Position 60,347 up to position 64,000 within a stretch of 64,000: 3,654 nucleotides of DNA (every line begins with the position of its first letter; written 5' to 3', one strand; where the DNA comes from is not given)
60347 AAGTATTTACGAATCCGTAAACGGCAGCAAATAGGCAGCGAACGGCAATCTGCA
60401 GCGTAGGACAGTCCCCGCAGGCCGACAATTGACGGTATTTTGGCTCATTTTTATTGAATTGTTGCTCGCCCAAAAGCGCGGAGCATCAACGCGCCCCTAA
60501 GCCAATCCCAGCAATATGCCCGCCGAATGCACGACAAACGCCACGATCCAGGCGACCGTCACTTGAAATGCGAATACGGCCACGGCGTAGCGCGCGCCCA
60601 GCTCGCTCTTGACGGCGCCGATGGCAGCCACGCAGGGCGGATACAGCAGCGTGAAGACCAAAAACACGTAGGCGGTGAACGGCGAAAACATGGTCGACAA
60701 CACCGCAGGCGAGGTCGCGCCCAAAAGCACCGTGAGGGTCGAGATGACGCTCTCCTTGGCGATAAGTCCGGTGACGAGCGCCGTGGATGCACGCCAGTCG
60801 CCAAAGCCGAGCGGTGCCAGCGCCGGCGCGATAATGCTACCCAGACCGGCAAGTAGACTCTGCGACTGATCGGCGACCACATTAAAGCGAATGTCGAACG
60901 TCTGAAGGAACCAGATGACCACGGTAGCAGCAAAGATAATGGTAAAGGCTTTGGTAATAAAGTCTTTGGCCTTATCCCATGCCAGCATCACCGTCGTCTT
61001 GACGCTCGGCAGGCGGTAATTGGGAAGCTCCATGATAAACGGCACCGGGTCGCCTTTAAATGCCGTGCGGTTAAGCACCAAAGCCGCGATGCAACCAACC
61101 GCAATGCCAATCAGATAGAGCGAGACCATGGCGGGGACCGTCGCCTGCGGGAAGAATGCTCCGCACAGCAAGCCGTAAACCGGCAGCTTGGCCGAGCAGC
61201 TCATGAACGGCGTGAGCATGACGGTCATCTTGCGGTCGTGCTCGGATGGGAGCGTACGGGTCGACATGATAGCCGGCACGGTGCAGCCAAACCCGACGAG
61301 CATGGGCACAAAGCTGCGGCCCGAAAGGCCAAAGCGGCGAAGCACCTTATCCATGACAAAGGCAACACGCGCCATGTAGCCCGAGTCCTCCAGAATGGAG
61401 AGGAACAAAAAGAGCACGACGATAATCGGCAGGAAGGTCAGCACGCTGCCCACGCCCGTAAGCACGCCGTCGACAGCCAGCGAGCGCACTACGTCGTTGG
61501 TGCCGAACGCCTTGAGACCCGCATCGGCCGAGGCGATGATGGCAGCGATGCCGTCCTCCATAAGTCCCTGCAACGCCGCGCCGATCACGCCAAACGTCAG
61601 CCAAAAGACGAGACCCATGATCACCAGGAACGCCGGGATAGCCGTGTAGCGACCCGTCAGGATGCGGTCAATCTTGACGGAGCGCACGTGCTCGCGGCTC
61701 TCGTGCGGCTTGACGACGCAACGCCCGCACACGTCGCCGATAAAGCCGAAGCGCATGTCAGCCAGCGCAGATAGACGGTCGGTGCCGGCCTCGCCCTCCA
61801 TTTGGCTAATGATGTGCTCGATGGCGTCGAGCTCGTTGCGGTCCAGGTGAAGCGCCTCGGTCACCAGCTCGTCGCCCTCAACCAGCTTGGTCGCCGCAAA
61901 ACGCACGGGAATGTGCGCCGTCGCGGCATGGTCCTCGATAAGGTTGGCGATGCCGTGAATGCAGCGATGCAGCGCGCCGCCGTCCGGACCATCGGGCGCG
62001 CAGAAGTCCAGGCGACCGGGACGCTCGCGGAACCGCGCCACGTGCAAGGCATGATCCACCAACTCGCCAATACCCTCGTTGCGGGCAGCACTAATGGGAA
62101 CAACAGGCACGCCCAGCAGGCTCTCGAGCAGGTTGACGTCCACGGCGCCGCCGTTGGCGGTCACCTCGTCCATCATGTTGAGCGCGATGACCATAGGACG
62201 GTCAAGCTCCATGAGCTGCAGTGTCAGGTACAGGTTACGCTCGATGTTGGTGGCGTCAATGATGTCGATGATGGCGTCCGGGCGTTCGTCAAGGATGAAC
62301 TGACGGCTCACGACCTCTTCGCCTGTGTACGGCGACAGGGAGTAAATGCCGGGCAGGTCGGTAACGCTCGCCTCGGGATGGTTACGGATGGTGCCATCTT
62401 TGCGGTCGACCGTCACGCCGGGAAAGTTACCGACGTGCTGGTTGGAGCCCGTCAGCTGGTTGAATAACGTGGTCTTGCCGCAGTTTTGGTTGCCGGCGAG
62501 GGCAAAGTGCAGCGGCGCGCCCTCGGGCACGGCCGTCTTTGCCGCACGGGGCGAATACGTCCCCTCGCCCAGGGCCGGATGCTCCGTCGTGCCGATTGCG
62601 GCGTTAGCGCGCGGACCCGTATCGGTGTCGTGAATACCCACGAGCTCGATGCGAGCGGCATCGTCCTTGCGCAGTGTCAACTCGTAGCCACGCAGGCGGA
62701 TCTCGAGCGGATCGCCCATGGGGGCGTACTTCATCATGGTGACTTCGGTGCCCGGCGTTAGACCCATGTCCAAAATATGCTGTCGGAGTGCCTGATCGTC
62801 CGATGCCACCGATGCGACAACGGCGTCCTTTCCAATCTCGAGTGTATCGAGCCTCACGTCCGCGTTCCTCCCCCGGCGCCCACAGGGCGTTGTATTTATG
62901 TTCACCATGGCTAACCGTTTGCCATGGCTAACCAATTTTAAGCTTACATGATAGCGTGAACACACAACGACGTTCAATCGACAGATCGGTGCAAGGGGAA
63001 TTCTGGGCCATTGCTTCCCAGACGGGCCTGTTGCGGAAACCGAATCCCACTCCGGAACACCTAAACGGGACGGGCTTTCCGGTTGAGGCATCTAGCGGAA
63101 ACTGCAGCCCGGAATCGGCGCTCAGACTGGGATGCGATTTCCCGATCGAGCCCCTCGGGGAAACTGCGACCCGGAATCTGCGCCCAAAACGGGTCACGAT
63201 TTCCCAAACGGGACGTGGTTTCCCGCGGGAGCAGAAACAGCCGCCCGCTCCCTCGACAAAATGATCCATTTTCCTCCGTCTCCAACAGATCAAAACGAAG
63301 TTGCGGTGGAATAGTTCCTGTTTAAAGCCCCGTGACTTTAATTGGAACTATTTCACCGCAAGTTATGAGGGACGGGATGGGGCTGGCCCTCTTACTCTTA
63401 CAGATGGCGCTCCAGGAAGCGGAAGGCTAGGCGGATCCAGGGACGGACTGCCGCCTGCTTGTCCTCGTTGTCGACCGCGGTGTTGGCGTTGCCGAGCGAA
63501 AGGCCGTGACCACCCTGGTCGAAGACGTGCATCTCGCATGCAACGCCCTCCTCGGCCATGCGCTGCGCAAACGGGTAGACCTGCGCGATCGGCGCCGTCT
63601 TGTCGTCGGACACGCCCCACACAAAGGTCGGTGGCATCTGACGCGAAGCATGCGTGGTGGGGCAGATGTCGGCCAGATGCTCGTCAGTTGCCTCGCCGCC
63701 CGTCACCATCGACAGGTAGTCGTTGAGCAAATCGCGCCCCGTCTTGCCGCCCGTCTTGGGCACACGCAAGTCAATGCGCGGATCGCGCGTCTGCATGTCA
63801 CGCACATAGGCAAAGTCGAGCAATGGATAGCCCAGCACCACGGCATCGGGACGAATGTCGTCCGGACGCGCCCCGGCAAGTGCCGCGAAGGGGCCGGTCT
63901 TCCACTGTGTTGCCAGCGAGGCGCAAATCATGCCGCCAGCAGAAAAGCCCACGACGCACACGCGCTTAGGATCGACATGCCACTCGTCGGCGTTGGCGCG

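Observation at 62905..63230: feoA-feoB fusion with a direct-repeat box over the start codon and a 3 x 63-bp tandem array upstream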

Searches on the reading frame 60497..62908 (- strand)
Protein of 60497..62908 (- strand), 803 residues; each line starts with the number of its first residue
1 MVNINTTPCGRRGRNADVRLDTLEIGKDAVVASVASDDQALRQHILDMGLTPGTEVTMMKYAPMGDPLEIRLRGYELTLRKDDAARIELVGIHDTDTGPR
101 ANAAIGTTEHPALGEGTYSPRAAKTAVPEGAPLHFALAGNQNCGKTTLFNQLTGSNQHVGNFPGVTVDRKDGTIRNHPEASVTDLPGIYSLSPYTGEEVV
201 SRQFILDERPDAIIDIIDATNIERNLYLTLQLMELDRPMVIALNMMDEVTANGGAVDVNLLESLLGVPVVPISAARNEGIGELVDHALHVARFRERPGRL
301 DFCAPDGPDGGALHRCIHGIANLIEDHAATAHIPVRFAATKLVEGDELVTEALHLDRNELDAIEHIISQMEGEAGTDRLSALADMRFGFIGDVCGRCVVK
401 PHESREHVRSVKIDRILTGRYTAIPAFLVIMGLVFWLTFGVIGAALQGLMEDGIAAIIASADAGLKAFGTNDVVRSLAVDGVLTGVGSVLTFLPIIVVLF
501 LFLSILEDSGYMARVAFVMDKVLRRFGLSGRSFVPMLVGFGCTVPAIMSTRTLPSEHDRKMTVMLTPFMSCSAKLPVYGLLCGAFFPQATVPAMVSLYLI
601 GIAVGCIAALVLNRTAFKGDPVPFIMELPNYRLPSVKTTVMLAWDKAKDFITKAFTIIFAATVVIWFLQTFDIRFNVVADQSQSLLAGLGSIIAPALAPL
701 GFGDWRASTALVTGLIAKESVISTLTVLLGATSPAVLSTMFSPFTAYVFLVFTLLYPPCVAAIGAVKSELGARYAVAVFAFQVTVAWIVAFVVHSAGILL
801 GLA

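Call 14: find_homologous_proteins(query=window:60500-62857:-, max_evalue=1e-50)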
Query seq(786 aa) (786 aa): 8000 proteins with E <= 1e-50 among 8000 candidates; the best 120 are listed.
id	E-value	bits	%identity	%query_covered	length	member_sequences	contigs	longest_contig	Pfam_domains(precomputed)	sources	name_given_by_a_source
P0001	0.0e+0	1739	99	100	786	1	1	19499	PF01926.30,PF07664.18,PF02421.25,PF17910.7,PF07670.20,PF04023.21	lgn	-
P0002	0.0e+0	1737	99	100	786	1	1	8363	PF01926.30,PF07664.18,PF02421.25,PF17910.7,PF07670.20,PF04023.21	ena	-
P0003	0.0e+0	1737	99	100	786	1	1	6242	PF01926.30,PF07664.18,PF02421.25,PF17910.7,PF07670.20,PF04023.21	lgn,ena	-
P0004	0.0e+0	1737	99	100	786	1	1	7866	PF01926.30,PF07664.18,PF02421.25,PF17910.7,PF07670.20,PF04023.21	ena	-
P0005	0.0e+0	1736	99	100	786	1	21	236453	PF01926.30,PF07664.18,PF02421.25,PF17910.7,PF07670.20,PF04023.21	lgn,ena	-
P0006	0.0e+0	1736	99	100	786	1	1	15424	PF01926.30,PF07664.18,PF02421.25,PF17910.7,PF07670.20,PF04023.21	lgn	-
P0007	0.0e+0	1735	99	100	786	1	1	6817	PF01926.30,PF07664.18,PF02421.25,PF17910.7,PF07670.20,PF04023.21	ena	-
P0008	0.0e+0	1735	99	100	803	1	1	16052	PF01926.30,PF07664.18,PF02421.25,PF17910.7,PF07670.20,PF04023.21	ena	-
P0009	0.0e+0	1735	99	100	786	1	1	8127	PF01926.30,PF07664.18,PF02421.25,PF17910.7,PF07670.20,PF04023.21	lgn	-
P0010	0.0e+0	1735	99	100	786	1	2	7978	PF01926.30,PF07664.18,PF02421.25,PF17910.7,PF07670.20,PF04023.21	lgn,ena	-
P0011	0.0e+0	1735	99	100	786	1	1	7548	PF01926.30,PF07664.18,PF02421.25,PF17910.7,PF07670.20,PF04023.21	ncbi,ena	-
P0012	0.0e+0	1735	99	100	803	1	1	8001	PF01926.30,PF07664.18,PF02421.25,PF17910.7,PF07670.20,PF04023.21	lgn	-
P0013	0.0e+0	1735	99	100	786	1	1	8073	PF01926.30,PF07664.18,PF02421.25,PF17910.7,PF07670.20,PF04023.21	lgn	-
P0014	0.0e+0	1734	99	100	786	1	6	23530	PF01926.30,PF07664.18,PF02421.25,PF17910.7,PF07670.20,PF04023.21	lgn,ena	-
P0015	0.0e+0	1734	99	100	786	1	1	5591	PF01926.30,PF07664.18,PF02421.25,PF17910.7,PF07670.20,PF04023.21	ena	-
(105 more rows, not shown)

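Call 16: find_related_loci(query=window:60500-62857:-, collection=genome_contigs, flank=10000)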
Query seq(786 aa) (786 aa) in genome_contigs; peptide patterns used: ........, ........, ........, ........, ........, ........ (x = any residue, [..] = any of these).
600 stretches matched a pattern (row limit reached: there are more); 576 encode a relative of the query (tblastn E <= 1e-3); the best 80 are kept; 80 distinct loci.
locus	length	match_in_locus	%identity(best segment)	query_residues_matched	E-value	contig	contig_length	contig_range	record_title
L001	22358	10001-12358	100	1-786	0e+0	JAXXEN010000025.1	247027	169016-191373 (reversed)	MAG: Collinsella sp. isolate P009L1-13 NODE_2_length_247027_cov_45.904823, whole genome shotgun sequence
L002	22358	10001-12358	99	1-786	0e+0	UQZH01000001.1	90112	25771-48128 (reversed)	uncultured Collinsella sp. isolate UMGS784 genome assembly, contig: NODE_152_length_90112_cov_10.695026, whole genome sh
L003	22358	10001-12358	99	1-786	0e+0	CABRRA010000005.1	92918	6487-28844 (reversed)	MAG TPA_asm: uncultured Collinsella sp. isolate MGYG-HGUT-01842 genome assembly, contig: GUT_GENOME111977_5, whole genom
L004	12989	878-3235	99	1-786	0e+0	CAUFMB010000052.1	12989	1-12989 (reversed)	MAG TPA_asm: uncultured Collinsella sp. isolate SRR20881975_bin.31_MetaWRAP_v1.3_MAG genome assembly, contig: ERZ1877562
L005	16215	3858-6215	99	1-786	0e+0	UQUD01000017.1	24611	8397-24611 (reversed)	uncultured Collinsella sp. isolate UMGS649 genome assembly, contig: NODE_764_length_24611_cov_4.57986, whole genome shot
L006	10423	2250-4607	99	1-786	0e+0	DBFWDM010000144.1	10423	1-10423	MAG TPA_asm: Collinsella sp. isolate MAG7523 contig144, whole genome shotgun sequence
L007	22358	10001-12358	99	1-786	0e+0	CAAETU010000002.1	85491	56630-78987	MAG TPA_asm: uncultured Collinsella sp., isolate HGM04204, WGS project CAAETU010000000 data, contig: ERS608576_11_k95_47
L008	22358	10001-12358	99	1-786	0e+0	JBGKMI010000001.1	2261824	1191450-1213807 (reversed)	MAG: Collinsella sp. isolate D5132bin16 contig_1, whole genome shotgun sequence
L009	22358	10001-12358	99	1-786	0e+0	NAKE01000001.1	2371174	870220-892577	MAG: Collinsella aerofaciens isolate LMAG:13 MEG_13_1, whole genome shotgun sequence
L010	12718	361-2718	99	1-786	0e+0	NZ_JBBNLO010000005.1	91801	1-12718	Collinsella sp. CLA-ER-H2 CLAERH2_contig_5_length_91801, whole genome shotgun sequence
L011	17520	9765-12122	99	1-786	0e+0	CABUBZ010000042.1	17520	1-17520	MAG TPA_asm: uncultured Collinsella sp. isolate MGYG-HGUT-03865 genome assembly, contig: GUT_GENOME246407_42, whole geno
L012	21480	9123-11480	99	1-786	0e+0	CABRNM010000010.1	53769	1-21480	MAG TPA_asm: uncultured Collinsella sp. isolate MGYG-HGUT-01759 genome assembly, contig: GUT_GENOME106820_10, whole geno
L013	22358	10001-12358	99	1-786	0e+0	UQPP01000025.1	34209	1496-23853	uncultured Collinsella sp. isolate UMGS517 genome assembly, contig: NODE_202_length_34209_cov_25.950489, whole genome sh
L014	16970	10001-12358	99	1-786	0e+0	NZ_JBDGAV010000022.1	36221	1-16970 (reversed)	Collinsella aerofaciens strain RTP21357st2_H7_RTP21359_211015 NODE_22_length_36297_cov_19.976698, whole genome shotgun s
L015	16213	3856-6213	99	1-786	0e+0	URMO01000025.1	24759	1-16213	uncultured Collinsella sp. isolate UMGS1146 genome assembly, contig: NODE_1214_length_24759_cov_4.617778, whole genome s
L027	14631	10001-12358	99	1-786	0e+0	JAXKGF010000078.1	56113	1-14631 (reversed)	MAG: Collinsella sp. isolate DOME_MAG_9494 9494_D0121_k141_123881, whole genome shotgun sequence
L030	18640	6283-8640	99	1-786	0e+0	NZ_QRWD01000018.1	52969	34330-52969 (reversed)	Collinsella sp. AF20-14LB AF20-14LB.Scaf18, whole genome shotgun sequence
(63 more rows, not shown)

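Call 29: search_protein_families(library=pfam, proteins=[L027:8357-9589:-], max_evalue=0.001)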
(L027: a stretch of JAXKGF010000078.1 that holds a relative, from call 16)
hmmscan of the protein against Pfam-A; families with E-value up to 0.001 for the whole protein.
L027:8357-9589:- (410 aa): 5 families
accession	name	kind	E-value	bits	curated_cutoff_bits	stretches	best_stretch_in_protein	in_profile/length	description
PF13240.11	Zn_Ribbon_1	-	3.7e-08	33.3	25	1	19-40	1-22/23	zinc-ribbon domain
PF14283.11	CD1107-like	-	9.8e-05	22.7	26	1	34-107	93-157/158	Mobile element protein CD1107-like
PF12773.13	DZR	-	0.00019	22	27.3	1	20-38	1-19/45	Double zinc ribbon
PF13248.11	Zn_ribbon_3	-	0.0002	21.2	27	1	20-41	5-26/26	zinc-ribbon domain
PF14803.11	Zn_ribbon_Nudix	-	0.00056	20.2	25.6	0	32-46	1-15/34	Nudix N-terminal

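Call 49: search_protein_families(library=pfam, proteins=[L030:5838-6158:+], max_evalue=0.0001)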
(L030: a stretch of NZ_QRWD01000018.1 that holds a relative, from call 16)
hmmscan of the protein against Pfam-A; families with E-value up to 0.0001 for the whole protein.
L030:5838-6158:+ (107 aa): 0 families

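Call 58: search_protein_families(library=pfam, proteins=[window:60497-62908:-], max_evalue=0.001)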
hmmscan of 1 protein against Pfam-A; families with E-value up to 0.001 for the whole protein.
window:60497-62908:- (803 aa): 6 families
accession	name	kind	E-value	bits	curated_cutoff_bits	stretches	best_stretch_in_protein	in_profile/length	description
PF02421.24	FeoB_N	-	1.2e-64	217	27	1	134-286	2-155/156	Ferrous iron transport protein B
PF07670.19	Gate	-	1.6e-40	138.2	29.6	2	489-584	1-103/104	Nucleoside recognition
PF07664.17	FeoB_C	-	1.6e-20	73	26.6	1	594-646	1-54/54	Ferrous iron transport protein B C terminus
PF04023.20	FeoA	-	1.3e-19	70.5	23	1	18-88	1-71/74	FeoA domain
PF01926.29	MMR_HSR1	-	2.2e-17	63.7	21.9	1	135-244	2-112/113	50S ribosome-binding GTPase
PF17910.6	FeoB_Cyto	-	1.4e-14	54.7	23.4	1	312-398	4-89/90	FeoB cytosolic helical domain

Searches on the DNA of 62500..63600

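Call 6: search_rna_families(source=window, start=62500, end=63600, threshold=evalue, max_evalue=10)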
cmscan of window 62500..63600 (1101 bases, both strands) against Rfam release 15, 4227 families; matches with E-value up to 10: 3.
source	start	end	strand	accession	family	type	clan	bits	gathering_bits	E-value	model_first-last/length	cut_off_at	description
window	63300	63363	+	RF04035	mir-7910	Gene; miRNA;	-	32.1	83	0.0014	1-61/61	no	mir-7910 microRNA precursor family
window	63157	63205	-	RF03681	mir-1295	Gene; miRNA;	-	17.8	100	2.9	1-78/78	no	mir-1295 microRNA precursor family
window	62710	62737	-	RF01134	sR30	Gene; snRNA; snoRNA; CD-box;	-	11.2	38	6.3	32-57/57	no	Small nucleolar RNA sR30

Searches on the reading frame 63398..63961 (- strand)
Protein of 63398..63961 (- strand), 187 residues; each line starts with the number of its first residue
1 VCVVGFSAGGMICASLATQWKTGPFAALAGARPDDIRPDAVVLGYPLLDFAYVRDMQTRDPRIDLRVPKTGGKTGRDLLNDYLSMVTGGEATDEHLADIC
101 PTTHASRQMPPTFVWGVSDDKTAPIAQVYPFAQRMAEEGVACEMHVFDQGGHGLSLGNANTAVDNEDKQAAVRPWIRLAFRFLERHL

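Call 29: search_protein_families(library=pfam, proteins=[window:63398-63961:-], max_evalue=0.001)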
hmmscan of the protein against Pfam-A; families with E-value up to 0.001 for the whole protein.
window:63398-63961:- (187 aa): 4 families
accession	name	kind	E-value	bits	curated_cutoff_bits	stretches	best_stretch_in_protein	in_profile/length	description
PF07859.19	Abhydrolase_3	-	1e-08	35.6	25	1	2-154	74-208/210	alpha/beta hydrolase fold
PF00326.27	Peptidase_S9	-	4.6e-07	30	22.6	1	92-160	125-195/213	Prolyl oligopeptidase family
PF12697.13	Abhydrolase_6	-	7.3e-05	24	26.3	1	3-155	70-207/217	Alpha/beta hydrolase family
PF20434.5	BD-FAE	-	0.00066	19.7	26.8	1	2-133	92-213/215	BD-FAE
